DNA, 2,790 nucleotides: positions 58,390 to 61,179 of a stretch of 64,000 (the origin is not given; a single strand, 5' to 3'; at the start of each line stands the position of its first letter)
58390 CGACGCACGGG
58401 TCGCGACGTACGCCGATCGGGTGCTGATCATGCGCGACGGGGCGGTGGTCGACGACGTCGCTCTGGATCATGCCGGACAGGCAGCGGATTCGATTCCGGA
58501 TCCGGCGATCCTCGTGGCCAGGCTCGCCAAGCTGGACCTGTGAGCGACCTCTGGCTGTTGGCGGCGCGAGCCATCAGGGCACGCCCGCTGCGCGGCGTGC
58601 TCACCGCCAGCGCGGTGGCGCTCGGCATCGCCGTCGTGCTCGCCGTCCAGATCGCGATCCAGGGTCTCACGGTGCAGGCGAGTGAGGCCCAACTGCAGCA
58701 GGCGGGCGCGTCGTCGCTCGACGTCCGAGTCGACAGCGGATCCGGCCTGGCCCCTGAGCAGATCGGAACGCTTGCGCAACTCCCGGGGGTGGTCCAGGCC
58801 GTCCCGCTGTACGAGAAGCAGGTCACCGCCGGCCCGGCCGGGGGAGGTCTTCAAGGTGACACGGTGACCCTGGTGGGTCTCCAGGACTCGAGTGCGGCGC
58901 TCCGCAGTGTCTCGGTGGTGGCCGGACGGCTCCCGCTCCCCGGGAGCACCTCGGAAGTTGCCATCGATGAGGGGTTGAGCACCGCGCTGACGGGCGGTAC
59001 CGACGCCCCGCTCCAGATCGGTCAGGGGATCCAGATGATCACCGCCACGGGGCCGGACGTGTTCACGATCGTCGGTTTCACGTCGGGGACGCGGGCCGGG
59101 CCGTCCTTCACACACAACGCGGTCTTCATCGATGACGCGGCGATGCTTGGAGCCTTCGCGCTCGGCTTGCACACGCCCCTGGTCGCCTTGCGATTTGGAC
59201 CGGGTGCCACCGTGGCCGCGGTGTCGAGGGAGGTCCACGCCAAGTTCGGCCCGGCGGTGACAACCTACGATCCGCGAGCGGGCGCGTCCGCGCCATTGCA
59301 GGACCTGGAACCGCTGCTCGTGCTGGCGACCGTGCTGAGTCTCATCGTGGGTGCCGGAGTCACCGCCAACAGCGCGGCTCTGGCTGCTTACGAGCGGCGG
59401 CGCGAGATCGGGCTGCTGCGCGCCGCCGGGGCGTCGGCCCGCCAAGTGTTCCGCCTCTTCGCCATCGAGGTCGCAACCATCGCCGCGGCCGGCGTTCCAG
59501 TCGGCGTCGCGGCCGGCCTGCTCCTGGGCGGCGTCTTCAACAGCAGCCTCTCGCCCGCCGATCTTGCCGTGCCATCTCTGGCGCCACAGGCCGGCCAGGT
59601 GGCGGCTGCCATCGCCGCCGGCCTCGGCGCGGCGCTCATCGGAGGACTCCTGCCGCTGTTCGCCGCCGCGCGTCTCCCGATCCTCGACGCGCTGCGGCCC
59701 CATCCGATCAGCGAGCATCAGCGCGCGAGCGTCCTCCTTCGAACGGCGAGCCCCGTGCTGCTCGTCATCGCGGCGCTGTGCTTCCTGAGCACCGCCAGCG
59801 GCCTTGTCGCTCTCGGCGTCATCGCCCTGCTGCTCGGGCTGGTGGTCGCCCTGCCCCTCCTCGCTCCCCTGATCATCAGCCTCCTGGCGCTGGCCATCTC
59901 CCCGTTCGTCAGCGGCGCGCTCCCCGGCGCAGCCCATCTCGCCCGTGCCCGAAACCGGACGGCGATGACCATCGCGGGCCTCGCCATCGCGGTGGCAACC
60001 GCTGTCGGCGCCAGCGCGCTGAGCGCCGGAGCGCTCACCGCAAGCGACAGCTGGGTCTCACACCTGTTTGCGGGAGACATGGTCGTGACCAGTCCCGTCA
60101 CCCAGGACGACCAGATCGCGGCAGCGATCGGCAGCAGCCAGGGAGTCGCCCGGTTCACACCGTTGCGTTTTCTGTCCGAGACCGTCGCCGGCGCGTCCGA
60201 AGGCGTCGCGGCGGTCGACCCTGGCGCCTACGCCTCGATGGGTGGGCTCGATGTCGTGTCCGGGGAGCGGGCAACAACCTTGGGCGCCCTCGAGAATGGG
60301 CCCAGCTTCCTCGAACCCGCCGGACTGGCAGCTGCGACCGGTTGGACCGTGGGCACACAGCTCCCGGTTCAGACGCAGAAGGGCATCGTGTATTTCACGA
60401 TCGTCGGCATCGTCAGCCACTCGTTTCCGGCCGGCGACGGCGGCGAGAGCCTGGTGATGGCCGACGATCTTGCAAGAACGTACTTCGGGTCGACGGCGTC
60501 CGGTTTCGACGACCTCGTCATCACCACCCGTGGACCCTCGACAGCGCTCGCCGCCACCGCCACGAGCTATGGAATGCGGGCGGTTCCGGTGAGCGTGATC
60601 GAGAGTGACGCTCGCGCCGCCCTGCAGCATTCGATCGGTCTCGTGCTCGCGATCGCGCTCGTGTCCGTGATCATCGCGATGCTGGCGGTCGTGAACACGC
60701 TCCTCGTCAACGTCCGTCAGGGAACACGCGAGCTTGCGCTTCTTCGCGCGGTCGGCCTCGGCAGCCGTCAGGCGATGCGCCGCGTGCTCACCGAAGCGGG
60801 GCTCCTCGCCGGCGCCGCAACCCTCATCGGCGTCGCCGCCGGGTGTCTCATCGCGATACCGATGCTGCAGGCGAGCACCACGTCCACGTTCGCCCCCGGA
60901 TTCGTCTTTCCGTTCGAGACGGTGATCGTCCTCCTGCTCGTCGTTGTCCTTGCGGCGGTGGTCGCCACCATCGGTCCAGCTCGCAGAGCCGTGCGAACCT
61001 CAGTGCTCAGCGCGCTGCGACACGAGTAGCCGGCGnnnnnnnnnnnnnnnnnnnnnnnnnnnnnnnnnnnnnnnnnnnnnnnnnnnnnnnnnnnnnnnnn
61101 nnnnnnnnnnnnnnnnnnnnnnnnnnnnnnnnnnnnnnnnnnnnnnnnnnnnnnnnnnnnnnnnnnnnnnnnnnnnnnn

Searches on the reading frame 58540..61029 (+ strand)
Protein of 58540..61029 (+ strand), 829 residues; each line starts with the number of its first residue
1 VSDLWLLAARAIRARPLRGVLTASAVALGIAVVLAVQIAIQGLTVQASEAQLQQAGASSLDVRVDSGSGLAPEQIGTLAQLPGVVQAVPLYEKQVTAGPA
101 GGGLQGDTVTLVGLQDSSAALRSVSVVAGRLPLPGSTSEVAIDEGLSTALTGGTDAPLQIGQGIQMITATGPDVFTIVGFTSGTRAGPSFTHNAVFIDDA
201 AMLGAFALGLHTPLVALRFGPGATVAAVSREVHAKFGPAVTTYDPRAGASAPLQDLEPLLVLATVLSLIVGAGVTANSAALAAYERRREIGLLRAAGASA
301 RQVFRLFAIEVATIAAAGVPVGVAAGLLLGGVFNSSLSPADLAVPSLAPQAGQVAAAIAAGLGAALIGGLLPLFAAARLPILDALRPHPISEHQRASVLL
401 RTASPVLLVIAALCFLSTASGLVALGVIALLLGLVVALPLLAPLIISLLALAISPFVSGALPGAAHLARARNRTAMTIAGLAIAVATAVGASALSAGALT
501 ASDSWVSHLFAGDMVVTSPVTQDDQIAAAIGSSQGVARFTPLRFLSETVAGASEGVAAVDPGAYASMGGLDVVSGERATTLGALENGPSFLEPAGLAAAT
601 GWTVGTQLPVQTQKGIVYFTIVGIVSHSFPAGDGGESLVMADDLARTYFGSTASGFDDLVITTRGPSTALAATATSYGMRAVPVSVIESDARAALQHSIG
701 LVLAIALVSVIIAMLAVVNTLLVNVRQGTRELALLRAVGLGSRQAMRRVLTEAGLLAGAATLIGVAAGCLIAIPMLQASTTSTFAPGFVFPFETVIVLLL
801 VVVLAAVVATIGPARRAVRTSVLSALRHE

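Call 84: search_protein_families(library=pfam, proteins=[window:58540-61029:+], max_evalue=0.001)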
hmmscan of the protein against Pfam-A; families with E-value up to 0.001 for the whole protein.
window:58540-61029:+ (829 aa): 2 families
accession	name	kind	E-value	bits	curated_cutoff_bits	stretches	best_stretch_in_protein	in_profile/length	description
PF02687.27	FtsX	-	6.1e-29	100.9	25.5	2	704-821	2-119/120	FtsX-like permease C-terminal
PF12704.14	MacB_PCD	-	3.4e-16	60.6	27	2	20-234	2-206/207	MacB-like periplasmic core domain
